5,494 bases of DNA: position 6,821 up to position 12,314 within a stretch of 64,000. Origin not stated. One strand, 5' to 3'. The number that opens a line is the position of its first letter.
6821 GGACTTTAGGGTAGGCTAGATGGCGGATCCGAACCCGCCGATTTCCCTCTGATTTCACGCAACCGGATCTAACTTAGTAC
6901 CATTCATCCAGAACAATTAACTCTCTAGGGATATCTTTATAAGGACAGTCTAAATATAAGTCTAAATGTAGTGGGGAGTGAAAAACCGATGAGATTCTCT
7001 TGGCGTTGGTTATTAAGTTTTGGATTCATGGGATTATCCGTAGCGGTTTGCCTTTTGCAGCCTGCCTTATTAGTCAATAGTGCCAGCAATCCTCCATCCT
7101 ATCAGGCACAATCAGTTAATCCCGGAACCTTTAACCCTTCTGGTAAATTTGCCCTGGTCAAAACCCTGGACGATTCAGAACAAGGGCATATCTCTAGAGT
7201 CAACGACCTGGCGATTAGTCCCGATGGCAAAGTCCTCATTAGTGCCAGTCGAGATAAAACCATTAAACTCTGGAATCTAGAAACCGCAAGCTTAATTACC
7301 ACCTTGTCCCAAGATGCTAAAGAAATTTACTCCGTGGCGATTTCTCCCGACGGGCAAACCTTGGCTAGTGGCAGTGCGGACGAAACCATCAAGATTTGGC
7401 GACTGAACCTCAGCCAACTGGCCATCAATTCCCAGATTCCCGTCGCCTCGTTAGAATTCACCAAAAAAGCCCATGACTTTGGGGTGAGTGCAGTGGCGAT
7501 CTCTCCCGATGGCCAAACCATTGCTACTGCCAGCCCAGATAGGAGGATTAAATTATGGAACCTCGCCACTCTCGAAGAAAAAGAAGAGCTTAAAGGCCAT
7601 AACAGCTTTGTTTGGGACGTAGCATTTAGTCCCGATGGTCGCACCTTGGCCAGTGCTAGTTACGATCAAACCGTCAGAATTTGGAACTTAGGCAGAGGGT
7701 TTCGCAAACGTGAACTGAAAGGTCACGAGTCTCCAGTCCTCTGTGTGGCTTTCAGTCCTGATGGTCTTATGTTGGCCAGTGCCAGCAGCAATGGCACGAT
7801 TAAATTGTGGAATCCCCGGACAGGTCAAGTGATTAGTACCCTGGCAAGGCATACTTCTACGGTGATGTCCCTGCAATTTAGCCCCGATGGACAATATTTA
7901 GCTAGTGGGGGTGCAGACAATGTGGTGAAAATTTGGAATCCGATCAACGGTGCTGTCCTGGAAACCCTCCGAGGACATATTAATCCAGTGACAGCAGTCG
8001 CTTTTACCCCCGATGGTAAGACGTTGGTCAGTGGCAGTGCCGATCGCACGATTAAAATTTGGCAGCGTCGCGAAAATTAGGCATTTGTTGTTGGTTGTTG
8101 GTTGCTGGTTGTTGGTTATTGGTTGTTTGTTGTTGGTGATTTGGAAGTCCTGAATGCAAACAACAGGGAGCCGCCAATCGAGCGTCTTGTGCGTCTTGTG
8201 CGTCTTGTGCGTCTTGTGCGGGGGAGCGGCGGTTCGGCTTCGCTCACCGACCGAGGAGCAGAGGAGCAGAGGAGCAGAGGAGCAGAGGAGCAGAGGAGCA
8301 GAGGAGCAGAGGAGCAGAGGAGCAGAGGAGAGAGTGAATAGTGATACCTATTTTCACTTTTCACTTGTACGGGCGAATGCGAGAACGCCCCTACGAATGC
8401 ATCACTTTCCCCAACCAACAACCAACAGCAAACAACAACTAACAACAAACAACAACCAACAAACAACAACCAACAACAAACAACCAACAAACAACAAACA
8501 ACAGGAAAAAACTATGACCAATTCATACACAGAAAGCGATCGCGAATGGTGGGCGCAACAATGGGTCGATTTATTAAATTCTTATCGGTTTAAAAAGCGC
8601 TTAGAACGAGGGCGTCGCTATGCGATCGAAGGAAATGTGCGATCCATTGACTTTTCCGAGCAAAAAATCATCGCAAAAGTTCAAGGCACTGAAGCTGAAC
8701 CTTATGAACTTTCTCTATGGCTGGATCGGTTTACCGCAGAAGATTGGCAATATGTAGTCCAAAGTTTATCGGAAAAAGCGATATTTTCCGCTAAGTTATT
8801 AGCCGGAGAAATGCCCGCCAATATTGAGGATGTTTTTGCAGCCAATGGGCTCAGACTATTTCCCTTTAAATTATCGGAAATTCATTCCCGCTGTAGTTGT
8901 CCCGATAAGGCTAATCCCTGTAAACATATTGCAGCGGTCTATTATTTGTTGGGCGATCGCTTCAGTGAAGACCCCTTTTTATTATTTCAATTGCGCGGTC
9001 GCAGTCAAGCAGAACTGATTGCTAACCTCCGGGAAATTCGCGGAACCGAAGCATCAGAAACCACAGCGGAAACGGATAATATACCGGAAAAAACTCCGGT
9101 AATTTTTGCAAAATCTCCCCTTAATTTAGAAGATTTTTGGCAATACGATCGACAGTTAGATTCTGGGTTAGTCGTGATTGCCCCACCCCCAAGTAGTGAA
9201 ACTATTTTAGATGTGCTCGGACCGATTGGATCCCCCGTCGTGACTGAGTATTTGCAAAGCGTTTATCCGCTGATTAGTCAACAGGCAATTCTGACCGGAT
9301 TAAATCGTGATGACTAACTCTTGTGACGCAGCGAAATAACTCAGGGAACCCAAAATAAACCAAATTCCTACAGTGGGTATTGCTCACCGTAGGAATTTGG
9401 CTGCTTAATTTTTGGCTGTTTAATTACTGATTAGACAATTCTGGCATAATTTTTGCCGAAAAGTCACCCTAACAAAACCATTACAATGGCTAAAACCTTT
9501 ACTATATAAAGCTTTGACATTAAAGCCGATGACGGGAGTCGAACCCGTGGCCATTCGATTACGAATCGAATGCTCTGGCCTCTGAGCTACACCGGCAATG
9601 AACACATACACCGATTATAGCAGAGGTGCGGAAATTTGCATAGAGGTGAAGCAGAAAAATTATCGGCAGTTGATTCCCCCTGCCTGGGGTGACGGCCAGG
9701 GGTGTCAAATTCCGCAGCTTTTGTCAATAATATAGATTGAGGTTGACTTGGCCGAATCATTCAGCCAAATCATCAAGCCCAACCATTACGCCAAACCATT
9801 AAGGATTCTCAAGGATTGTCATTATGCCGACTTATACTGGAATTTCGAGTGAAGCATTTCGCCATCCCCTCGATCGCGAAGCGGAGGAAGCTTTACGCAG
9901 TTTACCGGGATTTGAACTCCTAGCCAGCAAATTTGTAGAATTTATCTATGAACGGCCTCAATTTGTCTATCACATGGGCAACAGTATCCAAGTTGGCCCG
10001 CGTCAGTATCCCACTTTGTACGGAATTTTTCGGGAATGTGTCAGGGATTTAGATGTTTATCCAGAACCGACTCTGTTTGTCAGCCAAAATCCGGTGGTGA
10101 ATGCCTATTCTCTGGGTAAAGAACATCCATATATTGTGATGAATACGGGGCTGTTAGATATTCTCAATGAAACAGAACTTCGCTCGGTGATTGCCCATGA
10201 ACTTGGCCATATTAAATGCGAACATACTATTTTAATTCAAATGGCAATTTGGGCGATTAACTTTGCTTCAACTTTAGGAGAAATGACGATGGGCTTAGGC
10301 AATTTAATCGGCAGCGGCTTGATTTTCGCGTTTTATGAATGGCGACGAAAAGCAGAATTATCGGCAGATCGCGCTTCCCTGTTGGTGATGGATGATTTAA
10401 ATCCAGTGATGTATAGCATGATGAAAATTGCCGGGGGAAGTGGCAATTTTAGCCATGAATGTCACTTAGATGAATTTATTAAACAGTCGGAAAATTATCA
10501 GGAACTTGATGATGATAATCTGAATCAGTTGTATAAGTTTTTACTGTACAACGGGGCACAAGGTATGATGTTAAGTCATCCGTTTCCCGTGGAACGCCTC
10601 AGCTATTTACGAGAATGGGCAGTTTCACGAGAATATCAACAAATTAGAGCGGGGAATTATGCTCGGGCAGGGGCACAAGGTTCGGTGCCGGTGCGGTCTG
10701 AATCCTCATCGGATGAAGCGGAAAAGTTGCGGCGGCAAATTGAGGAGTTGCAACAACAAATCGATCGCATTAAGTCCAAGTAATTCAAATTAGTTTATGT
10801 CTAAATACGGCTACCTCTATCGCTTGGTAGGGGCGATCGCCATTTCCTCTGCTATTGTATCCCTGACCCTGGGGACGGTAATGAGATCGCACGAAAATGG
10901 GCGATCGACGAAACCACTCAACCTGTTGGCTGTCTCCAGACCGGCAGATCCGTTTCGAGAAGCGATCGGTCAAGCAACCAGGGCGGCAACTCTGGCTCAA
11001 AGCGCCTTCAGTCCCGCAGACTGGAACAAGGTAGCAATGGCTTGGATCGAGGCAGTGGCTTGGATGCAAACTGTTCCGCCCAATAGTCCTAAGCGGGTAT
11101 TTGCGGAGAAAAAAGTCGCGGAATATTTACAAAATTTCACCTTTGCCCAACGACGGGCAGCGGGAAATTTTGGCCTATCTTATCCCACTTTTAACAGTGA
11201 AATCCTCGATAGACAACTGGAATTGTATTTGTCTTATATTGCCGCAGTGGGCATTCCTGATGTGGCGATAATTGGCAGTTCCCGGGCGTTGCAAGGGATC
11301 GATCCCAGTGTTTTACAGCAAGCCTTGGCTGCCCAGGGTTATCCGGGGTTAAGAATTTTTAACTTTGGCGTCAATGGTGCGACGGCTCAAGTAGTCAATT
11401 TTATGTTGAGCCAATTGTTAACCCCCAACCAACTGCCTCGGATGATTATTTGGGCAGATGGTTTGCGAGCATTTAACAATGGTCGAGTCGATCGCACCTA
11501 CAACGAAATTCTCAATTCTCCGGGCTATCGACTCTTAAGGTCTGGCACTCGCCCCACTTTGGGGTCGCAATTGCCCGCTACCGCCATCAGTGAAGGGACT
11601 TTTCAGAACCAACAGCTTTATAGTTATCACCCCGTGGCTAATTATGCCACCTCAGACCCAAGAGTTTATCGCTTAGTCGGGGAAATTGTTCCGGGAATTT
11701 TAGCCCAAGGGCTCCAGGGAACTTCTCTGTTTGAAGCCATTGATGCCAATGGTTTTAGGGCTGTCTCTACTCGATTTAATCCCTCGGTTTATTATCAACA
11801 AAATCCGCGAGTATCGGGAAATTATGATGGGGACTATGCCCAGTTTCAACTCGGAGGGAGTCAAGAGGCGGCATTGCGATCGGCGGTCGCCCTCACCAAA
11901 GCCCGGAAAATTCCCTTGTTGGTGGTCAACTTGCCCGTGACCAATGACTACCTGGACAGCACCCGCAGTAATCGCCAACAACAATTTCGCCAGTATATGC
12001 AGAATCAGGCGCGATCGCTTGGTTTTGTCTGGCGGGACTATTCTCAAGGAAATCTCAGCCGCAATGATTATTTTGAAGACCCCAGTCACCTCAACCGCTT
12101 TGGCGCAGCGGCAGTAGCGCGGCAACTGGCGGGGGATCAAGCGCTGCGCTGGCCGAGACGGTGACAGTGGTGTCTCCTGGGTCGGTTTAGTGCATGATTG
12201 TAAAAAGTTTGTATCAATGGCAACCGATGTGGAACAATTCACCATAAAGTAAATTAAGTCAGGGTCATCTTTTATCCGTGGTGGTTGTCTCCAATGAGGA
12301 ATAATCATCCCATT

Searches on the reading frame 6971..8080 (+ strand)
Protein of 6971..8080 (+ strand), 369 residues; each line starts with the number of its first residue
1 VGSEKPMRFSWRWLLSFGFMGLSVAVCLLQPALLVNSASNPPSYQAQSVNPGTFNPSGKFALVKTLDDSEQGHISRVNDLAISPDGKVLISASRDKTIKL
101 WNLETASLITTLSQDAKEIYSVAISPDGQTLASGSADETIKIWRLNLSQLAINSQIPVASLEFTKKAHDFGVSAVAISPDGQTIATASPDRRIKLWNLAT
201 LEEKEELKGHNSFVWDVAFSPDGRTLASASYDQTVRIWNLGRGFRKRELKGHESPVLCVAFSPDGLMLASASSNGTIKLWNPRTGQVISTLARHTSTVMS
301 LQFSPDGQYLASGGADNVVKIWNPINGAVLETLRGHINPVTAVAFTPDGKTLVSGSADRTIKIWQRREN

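Call 74: search_protein_families(library=pfam, proteins=[window:6971-8080:+], max_evalue=0.00001)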
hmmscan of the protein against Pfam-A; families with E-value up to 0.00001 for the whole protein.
window:6971-8080:+ (369 aa): 52 families (the best 25 are shown)
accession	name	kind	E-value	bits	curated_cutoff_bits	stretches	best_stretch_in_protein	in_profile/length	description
PF00400.38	WD40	-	9.2e-90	291.8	27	7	205-239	5-39/39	WD domain, G-beta repeat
PF25173.1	Beta-prop_WDR3_1st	-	1.1e-81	273.4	154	3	237-365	13-141/184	WDR3 first beta-propeller domain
PF25174.1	Beta-prop_THOC3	-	2e-76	257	305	2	70-291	42-251/272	THOC3 beta-propeller domain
PF25172.1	Beta-prop_WDR3_2nd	-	6.1e-67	226.3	140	2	102-323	66-287/293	WDR3 second beta-propeller domain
PF24814.1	WD40_Prp19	-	9.8e-64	215.5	320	3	70-242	45-208/281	Prp19 WD40 domain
PF24817.1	WD40_WDHD1_1st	-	1.4e-60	205.4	109.9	4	287-366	78-157/291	WDHD1 first WD40 domain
PF25175.1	Beta-prop_WDR5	-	4.3e-56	190.8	250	3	110-291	4-174/296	WDR5 beta-propeller domain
PF24805.1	EIF3I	-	4.3e-51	174.4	200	5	207-310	6-108/324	EIF3I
PF24807.1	WD40_CDC20-Fz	-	1.9e-50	172.3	200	1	210-366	50-209/292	CDC20/Fizzy WD40 domain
PF23414.1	Beta-prop_EML_2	-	1.5e-45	156.1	90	2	214-366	1-153/266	Echinoderm microtubule-associated protein second beta-propeller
PF25168.1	Beta-prop_WDR36-Utp21_2nd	-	1.6e-45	156.3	84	3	71-138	237-303/335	WDR36/Utp21 second beta-propeller domain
PF23393.2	Beta-prop_WDR90_POC16_2nd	-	2.7e-43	148.7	60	3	224-314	7-97/291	WDR90/POC16, second beta-propeller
PF24105.1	Beta-prop_CAF1B_HIR1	-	8.7e-42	143.9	80.5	3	130-288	35-207/383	CAF1B/HIR1 beta-propeller domain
PF25391.1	WD40_Gbeta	-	2.4e-41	142.3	150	3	247-367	137-256/340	G protein beta WD-40 repeat protein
PF25047.1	Beta-prop_TEP1_2nd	-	5.9e-40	137.5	89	1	87-198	10-119/255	TEP-1 second beta-propeller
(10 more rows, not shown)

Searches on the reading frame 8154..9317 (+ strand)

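Call 74: search_protein_families(library=pfam, proteins=[window:8154-9317:+], max_evalue=0.00001)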
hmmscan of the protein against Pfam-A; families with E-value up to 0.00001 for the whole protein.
window:8154-9317:+ (387 aa): 1 family
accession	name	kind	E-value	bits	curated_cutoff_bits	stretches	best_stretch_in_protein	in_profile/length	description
PF04434.22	SWIM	-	1.4e-06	28.2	19.6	1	242-266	10-37/38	SWIM zinc finger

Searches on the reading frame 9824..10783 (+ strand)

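Call 64: search_protein_families(library=pfam, proteins=[window:9824-10783:+], max_evalue=0.01)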
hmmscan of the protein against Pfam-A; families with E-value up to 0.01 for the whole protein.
window:9824-10783:+ (319 aa): 2 families
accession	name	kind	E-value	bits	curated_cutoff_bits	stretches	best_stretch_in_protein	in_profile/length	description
PF01435.24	Peptidase_M48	-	1.1e-23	84.5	20.3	1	64-265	6-185/186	Peptidase family M48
PF05569.17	Peptidase_M56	-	0.00045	19.9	31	1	65-141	140-215/296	BlaR1 peptidase M56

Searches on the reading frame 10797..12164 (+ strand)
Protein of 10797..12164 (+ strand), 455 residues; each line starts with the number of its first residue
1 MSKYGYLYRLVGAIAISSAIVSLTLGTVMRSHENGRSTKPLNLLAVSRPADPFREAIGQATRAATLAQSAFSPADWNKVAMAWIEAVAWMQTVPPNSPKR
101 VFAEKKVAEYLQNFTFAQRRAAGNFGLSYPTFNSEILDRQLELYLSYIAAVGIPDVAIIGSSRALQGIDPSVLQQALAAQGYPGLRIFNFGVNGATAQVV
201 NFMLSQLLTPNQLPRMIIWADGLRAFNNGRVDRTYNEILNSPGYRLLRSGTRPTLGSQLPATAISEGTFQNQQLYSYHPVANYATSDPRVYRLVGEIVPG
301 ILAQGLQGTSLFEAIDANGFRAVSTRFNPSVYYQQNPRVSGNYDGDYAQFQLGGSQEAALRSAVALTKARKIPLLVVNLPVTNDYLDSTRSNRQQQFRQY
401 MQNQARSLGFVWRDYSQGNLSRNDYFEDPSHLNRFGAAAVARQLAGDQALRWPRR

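Call 64: search_protein_families(library=pfam, proteins=[window:10797-12164:+], max_evalue=0.01)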
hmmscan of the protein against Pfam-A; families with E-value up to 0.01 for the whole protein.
window:10797-12164:+ (455 aa): 1 family
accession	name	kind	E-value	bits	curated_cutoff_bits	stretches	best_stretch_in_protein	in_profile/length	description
PF07611.17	DUF1574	-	1.5e-07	31.5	29.1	0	343-432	236-326/342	Protein of unknown function (DUF1574)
